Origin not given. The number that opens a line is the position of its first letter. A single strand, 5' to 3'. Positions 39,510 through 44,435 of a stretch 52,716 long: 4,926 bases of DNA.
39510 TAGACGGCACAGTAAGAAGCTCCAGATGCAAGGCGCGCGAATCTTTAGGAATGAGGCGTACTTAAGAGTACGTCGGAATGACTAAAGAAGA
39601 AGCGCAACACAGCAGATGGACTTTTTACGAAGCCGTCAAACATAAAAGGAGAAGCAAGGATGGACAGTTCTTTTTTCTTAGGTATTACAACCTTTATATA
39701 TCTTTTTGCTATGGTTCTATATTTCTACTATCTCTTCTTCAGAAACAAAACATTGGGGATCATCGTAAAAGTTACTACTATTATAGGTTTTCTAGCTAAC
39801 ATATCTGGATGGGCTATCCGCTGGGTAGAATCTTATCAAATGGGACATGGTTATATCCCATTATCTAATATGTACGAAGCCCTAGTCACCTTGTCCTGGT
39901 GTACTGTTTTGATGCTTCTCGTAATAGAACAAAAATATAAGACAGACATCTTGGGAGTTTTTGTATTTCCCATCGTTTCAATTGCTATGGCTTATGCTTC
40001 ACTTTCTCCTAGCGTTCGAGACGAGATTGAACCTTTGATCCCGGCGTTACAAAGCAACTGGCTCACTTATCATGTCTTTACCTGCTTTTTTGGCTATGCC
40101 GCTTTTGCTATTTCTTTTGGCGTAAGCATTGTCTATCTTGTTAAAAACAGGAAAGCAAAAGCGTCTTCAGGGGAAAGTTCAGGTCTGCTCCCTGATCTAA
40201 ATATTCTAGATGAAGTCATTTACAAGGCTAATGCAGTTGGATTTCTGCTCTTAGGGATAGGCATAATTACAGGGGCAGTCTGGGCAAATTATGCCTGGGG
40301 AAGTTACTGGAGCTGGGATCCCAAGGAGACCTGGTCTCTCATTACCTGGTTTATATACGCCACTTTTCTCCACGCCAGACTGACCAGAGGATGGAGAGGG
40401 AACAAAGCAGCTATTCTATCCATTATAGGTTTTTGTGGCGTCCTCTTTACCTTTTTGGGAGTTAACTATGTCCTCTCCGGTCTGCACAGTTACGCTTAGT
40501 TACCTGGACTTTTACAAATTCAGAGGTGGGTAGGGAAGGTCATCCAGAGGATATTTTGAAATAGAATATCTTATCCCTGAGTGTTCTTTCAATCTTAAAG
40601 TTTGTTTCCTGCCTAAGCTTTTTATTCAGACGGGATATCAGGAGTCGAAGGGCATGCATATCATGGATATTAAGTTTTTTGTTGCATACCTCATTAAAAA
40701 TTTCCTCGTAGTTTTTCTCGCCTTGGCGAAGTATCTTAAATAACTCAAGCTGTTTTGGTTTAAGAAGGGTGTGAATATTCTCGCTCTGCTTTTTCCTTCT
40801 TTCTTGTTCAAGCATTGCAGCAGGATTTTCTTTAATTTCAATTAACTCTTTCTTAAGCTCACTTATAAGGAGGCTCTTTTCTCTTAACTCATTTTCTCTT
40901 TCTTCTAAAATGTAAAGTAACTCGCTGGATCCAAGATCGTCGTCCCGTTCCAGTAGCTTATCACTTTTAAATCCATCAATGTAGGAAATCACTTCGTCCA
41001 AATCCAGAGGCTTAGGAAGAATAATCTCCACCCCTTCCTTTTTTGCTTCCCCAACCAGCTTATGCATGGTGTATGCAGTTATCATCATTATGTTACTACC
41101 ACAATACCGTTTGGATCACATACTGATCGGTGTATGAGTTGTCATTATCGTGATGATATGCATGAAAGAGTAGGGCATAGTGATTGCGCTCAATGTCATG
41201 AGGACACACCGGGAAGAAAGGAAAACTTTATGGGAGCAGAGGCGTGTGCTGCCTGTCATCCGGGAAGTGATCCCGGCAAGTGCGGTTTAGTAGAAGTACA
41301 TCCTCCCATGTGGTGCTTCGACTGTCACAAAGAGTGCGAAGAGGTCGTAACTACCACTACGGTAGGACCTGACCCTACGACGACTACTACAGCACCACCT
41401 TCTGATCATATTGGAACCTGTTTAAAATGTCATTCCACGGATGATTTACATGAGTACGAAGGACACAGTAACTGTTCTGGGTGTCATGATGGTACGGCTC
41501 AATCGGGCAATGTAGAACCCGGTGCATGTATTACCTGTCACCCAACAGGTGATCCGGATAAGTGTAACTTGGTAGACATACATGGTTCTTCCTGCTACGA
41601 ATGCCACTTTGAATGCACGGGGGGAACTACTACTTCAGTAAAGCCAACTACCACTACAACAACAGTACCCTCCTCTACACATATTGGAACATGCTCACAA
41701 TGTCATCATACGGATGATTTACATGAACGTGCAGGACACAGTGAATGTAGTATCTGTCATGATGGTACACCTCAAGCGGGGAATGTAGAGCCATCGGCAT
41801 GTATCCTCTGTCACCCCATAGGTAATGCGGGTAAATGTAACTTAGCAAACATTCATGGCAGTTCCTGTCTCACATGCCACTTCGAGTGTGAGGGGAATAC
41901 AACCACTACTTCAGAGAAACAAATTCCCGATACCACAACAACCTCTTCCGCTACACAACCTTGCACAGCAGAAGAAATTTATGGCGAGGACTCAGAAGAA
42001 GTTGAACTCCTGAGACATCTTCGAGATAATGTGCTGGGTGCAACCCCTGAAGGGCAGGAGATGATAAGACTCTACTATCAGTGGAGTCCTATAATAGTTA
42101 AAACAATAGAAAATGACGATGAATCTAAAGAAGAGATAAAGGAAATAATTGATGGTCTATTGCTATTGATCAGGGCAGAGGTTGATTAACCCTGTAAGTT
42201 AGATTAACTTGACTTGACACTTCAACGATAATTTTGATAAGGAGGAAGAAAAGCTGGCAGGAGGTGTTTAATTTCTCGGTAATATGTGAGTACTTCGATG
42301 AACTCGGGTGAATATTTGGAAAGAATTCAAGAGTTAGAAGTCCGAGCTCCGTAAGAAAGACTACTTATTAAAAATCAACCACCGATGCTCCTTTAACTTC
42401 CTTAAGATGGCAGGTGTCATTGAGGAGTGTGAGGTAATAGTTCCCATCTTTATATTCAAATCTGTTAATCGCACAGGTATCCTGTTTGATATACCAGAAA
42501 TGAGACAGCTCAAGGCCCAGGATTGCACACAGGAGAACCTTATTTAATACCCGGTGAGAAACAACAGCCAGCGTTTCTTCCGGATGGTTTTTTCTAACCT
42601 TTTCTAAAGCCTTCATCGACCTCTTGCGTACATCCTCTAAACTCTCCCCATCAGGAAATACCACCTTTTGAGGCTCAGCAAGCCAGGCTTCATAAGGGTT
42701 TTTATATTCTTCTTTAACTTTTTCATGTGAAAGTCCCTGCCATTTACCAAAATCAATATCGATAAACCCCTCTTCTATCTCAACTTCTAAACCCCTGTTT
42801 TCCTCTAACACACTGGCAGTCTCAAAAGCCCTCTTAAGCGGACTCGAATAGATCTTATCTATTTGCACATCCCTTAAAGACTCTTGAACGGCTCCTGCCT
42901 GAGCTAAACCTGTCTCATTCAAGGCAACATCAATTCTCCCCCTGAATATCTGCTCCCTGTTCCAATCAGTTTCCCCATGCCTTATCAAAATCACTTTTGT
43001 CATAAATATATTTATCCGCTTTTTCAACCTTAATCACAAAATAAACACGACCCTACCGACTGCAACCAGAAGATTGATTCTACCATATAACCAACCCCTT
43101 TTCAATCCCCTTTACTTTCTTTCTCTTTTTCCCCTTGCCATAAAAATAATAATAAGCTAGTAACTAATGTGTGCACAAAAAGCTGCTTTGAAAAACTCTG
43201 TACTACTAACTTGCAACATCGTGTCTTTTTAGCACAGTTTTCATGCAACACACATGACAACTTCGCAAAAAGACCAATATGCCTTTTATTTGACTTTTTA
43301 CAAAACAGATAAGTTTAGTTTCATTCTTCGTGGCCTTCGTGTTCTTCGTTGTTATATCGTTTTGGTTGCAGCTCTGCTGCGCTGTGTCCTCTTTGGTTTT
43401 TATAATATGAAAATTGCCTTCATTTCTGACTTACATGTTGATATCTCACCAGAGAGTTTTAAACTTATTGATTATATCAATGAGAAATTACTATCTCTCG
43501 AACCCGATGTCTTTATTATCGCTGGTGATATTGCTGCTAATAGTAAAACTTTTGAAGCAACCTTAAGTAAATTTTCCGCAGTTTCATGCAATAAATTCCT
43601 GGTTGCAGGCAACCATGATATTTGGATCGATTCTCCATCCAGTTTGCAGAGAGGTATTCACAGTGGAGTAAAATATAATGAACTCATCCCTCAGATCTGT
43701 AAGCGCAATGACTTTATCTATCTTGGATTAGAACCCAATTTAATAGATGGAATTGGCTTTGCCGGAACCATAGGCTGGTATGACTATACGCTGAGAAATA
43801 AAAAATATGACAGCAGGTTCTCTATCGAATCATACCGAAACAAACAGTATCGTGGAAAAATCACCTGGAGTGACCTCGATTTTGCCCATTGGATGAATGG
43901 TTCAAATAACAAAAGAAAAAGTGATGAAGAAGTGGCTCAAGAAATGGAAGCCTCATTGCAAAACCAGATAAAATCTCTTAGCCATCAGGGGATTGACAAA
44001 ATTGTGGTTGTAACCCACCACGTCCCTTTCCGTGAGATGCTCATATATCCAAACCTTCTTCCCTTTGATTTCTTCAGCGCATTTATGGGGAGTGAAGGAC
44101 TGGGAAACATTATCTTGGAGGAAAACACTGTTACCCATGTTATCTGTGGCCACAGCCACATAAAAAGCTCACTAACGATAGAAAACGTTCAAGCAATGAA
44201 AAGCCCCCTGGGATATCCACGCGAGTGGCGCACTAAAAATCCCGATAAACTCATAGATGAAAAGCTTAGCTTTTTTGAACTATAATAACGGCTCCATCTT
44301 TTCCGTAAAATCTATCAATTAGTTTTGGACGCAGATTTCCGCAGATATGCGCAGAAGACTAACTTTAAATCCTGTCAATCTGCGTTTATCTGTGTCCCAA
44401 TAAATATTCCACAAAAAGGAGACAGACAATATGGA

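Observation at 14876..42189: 27-kb c-type heme island with roughly 106 canonical CXXCH motifs in 12 ORFs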

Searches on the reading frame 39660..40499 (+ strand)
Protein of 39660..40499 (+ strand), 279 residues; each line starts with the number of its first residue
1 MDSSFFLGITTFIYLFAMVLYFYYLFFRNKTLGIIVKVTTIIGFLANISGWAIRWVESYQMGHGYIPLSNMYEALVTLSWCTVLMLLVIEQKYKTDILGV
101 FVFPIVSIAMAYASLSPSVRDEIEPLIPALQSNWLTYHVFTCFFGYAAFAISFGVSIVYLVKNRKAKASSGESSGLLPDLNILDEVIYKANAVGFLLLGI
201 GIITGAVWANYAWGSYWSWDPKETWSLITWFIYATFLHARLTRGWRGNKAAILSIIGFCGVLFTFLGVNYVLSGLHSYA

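Call 5: search_protein_families(library=pfam, proteins=[window:39660-40499:+], max_evalue=0.01)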
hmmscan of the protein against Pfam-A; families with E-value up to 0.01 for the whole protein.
window:39660-40499:+ (279 aa): 1 family
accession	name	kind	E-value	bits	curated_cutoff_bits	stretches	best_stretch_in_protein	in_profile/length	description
PF01578.25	Cytochrom_C_asm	-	1.4e-56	191.9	29.9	1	68-276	1-212/212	Cytochrome C assembly protein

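Call 35: find_encoding_contigs(protein=window:39660-40499:+, flank=4000, max_places=8)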
Protein window:39660-40499:+ (279 aa): 18 contigs read that carry it; 3 places shown.
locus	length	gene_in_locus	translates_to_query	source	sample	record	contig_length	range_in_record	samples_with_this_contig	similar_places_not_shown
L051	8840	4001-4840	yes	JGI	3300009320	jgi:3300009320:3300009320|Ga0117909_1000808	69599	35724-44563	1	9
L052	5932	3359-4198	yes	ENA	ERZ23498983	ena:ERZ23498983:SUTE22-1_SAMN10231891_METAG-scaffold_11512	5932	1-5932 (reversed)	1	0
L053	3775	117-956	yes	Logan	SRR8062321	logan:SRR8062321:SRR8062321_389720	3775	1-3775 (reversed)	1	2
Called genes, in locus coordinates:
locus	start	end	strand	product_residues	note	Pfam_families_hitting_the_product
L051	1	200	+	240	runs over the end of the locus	PF01292:Ni_hydr_CYTB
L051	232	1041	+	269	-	-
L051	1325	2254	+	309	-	-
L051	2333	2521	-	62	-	-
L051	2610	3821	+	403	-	PF05140:ResB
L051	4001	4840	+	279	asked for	PF01578:Cytochrom_C_asm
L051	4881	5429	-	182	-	-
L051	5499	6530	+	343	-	-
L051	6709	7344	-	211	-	PF00300:His_Phos_1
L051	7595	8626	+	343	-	PF00149:Metallophos, PF12850:Metallophos_2 (faint)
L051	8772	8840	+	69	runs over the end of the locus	-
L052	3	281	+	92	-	?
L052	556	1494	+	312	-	-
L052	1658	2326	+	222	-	-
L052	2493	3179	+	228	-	PF05140:ResB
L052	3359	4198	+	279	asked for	PF01578:Cytochrom_C_asm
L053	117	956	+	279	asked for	PF01578:Cytochrom_C_asm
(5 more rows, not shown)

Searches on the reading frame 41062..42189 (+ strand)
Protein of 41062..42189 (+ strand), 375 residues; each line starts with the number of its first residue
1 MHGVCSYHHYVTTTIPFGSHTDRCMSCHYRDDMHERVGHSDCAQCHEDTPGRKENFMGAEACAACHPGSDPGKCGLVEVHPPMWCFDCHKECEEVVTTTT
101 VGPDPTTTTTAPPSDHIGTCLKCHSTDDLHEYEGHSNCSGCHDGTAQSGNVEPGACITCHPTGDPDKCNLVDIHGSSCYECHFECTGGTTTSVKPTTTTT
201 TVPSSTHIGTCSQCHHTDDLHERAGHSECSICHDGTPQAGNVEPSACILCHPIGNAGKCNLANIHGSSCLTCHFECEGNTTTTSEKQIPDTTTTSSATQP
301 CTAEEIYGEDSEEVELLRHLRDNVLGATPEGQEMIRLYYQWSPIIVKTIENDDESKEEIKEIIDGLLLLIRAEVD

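Call 5: search_protein_families(library=pfam, proteins=[window:41062-42189:+], max_evalue=0.01)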
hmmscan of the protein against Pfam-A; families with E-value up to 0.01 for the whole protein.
window:41062-42189:+ (375 aa): 2 families
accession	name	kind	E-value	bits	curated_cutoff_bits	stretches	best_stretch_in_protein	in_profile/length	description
PF14537.11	Cytochrom_c3_2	-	0.0018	19.1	25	0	40-67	7-34/79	Cytochrome c3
PF14522.11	Cytochrome_C7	-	0.0033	17.6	24.8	0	116-160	12-66/67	Cytochrome c7 and related cytochrome c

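Call 31: search_protein_families(library=ncbifam, proteins=[window:41062-42189:+], max_evalue=0.001)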
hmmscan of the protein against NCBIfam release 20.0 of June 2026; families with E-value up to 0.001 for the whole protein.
window:41062-42189:+ (375 aa): 1 family
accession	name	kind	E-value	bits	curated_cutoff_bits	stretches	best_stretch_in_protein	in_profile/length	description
NF041770.1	CFI_box_CTERM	domain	2.1e-12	46.7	40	1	304-364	5-66/69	CFI-box-CTERM domain-containing protein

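Call 34: find_encoding_contigs(protein=window:41062-42189:+, flank=3000, max_places=8)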
Protein window:41062-42189:+ (375 aa): no gene with exactly this product is on record in the collection.

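Call 95: find_homologous_proteins(query=window:41062-42189:+, max_evalue=0.00001)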
Query window:41062-42189:+ (375 aa): 149 proteins with E <= 0.00001 among 8000 candidates; the best 120 are listed.
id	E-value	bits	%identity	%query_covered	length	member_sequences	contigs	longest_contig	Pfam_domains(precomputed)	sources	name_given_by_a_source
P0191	1.2e-235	800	100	91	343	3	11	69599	-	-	-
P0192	7.7e-144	497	56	97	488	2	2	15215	PF14522.12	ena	-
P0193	1.4e-141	490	54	97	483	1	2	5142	PF14522.12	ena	-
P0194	9.7e-133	461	55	97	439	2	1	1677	-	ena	-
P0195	1.3e-132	460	53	97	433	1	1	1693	-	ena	-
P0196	4.6e-121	422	45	93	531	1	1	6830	PF14522.12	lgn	-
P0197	4.4e-107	376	46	99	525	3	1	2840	PF14522.12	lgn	-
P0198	6.1e-104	366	43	94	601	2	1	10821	PF14522.12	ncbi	ncbi:MAG: CFI-box-CTERM domain-containing protein [Thermodesulfobacteriota bacterium]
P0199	1.3e-98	349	42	84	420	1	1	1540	-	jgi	jgi:hypothetical protein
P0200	1.4e-94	335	49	71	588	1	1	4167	-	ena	-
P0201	1.8e-87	312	42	83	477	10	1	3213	PF14522.12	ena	-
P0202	5.8e-53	198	44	51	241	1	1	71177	PF14522.12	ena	-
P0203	1.4e-50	190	52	43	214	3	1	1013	PF14522.12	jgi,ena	-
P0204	3.6e-49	186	56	42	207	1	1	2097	PF14522.12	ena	-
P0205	1.5e-47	180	56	43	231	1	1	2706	-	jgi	-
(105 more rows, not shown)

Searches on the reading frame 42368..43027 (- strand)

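Call 9: search_protein_families(library=pfam, proteins=[window:42368-43027:-], max_evalue=0.001)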
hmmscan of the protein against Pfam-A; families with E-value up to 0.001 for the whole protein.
window:42368-43027:- (219 aa): 1 family
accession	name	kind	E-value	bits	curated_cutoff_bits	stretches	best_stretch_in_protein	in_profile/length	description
PF00300.27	His_Phos_1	-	1.3e-67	227.7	21.7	1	12-205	1-194/194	Histidine phosphatase superfamily (branch 1)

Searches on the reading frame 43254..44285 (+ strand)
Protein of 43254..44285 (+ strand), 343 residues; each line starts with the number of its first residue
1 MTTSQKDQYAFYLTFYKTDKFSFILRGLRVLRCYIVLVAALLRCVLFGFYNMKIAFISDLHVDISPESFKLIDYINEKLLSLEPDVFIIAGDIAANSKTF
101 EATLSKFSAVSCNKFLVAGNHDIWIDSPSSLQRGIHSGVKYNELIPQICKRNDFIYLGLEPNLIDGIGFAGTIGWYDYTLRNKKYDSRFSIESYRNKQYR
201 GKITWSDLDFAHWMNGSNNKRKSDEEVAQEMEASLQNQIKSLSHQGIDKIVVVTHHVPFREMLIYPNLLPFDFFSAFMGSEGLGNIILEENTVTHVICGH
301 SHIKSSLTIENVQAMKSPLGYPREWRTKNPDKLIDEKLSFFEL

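Call 9: search_protein_families(library=pfam, proteins=[window:43254-44285:+], max_evalue=0.001)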
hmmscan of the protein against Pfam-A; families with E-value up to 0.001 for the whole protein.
window:43254-44285:+ (343 aa): 2 families
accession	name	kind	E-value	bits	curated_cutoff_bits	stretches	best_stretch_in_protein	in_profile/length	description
PF00149.33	Metallophos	-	3e-17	64.1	21.5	1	52-303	1-190/191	Calcineurin-like phosphoesterase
PF12850.12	Metallophos_2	-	5.6e-08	33.4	27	1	52-130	1-60/154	Calcineurin-like phosphoesterase superfamily domain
